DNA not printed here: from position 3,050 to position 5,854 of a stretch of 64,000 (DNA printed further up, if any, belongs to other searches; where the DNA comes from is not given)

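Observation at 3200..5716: Wzx-like flippase covalently fused to a GT4 glycosyltransferase at the head of a four-gene translationally coupled GT operon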

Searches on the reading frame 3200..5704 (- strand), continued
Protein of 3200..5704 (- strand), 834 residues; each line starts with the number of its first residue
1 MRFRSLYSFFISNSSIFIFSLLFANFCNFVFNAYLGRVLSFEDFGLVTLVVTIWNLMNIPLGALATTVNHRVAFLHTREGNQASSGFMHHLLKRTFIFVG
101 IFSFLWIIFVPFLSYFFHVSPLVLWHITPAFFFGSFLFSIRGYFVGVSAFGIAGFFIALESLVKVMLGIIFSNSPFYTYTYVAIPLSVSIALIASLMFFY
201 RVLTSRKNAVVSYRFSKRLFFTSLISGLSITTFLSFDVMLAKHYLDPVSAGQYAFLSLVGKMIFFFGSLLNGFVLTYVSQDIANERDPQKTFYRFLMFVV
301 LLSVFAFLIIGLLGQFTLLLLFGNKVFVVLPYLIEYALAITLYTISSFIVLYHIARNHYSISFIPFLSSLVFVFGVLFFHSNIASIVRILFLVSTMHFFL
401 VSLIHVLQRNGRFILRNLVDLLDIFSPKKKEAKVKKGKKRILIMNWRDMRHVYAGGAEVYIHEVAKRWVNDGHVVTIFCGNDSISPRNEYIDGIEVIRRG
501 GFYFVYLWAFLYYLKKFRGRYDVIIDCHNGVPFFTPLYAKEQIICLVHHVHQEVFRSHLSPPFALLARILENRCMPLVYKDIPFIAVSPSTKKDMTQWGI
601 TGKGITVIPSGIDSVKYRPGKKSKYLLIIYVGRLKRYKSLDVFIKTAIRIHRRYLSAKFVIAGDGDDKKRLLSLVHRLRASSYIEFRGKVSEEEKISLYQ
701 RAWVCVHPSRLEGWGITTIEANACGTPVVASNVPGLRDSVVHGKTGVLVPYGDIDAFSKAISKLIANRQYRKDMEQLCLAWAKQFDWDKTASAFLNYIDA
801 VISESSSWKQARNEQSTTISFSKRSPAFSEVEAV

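Call 73: search_protein_families(library=pfam, proteins=[L036:19481-20758:+, L021:13301-14101:+, L077:12328-13281:+, L005:7011-7556:+, L065:16796-17752:+, L005:6376-6963:+, L039:12358-13152:+, L046:17132-18316:+, L074:9664-10440:+, L024:8501-9667:+], max_evalue=0.001)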
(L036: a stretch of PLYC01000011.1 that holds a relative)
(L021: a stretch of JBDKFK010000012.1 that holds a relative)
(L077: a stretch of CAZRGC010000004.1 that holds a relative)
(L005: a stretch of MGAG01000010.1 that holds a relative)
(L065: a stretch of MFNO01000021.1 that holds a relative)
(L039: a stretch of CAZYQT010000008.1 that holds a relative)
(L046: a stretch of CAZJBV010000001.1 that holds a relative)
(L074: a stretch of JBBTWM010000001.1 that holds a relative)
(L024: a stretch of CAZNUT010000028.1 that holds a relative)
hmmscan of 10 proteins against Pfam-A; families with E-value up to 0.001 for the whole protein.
L036:19481-20758:+ (425 aa): 3 families
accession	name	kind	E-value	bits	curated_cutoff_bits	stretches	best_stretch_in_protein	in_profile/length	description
PF13620.12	CarboxypepD_reg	-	2.1e-12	47.7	32.3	1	331-405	1-81/82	Carboxypeptidase regulatory-like domain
PF13715.12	CarbopepD_reg_2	-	8.2e-10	39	32.2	1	332-405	1-76/88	CarboxypepD_reg-like domain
PF15976.11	CooC_C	-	0.00026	21.4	29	1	333-403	20-84/93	CS1-pili formation C-terminal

L021:13301-14101:+ (266 aa): 1 family
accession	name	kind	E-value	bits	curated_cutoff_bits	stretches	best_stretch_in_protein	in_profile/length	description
PF01522.26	Polysacc_deac_1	-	2.4e-24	86.1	23.1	1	78-210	2-123/124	Polysaccharide deacetylase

L077:12328-13281:+ (317 aa): 6 families
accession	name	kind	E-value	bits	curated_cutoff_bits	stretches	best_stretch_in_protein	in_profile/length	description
PF01370.27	Epimerase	-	2.9e-59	200.8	20.9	1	17-235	1-224/240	NAD dependent epimerase/dehydratase family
PF16363.11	GDP_Man_Dehyd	-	1.6e-50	172.9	27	1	18-316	1-332/332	GDP-mannose 4,6 dehydratase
PF01073.25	3Beta_HSD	-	1.3e-19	70.8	22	1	18-228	1-221/280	3-beta hydroxysteroid dehydrogenase/isomerase family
PF02719.21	Polysacc_synt_2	-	5.5e-19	68.9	20.2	1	17-234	1-215/293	Polysaccharide biosynthesis protein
PF04321.23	RmlD_sub_bind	-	3.9e-14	52.9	27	1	16-214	2-177/287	RmlD substrate binding domain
PF07993.18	NAD_binding_4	-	6.9e-11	42.2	20.1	1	69-201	80-220/258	Male sterility protein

L005:7011-7556:+ (181 aa): 1 family
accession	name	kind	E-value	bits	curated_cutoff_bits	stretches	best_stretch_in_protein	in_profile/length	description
PF04203.18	Sortase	-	5.1e-20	71.9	26.6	1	54-174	3-124/125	Sortase domain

L065:16796-17752:+ (318 aa): 1 family
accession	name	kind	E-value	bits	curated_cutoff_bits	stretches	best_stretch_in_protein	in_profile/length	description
PF01636.29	APH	-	0.00036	20.8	23.2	0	226-261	170-207/239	Phosphotransferase enzyme family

L005:6376-6963:+ (195 aa): 0 families

L039:12358-13152:+ (264 aa): 1 family
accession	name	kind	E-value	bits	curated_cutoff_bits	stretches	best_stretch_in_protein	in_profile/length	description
PF02585.22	PIG-L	-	1.2e-12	48.8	28.2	1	23-197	1-127/129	GlcNAc-PI de-N-acetylase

L046:17132-18316:+ (394 aa): 2 families
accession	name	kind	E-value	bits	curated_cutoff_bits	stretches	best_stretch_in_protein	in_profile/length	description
PF00534.26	Glycos_transf_1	-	3.1e-28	98.9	26.4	1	208-372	8-171/172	Glycosyl transferases group 1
PF13692.12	Glyco_trans_1_4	-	8.8e-18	65.4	27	1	216-357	2-142/142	Glycosyl transferases group 1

L074:9664-10440:+ (258 aa): 2 families
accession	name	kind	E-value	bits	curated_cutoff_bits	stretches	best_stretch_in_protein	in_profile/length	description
PF00483.29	NTP_transferase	-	7.2e-26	91.7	21.2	1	2-231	1-226/245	Nucleotidyl transferase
PF12804.13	NTP_transf_3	-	2.2e-09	38.1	27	1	3-59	1-52/160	MobA-like NTP transferase domain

L024:8501-9667:+ (388 aa): 5 families
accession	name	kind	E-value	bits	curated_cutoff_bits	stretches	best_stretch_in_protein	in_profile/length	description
PF01041.23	DegT_DnrJ_EryC1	-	1.5e-118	396.6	19.8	1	42-382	7-359/360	DegT/DnrJ/EryC1/StrS aminotransferase family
PF01053.26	Cys_Met_Meta_PP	-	6e-09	35.4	27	1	61-313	54-305/381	Cys/Met metabolism PLP-dependent enzyme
PF00266.25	Aminotran_5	-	2e-06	27.5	21.5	1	76-185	66-181/371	Aminotransferase class-V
PF01212.27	Beta_elim_lyase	-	0.00017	21.5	27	1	60-287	33-231/288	Beta-eliminating lyase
PF06338.17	ComK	-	0.00028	21.1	22.3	1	143-203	6-70/152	ComK protein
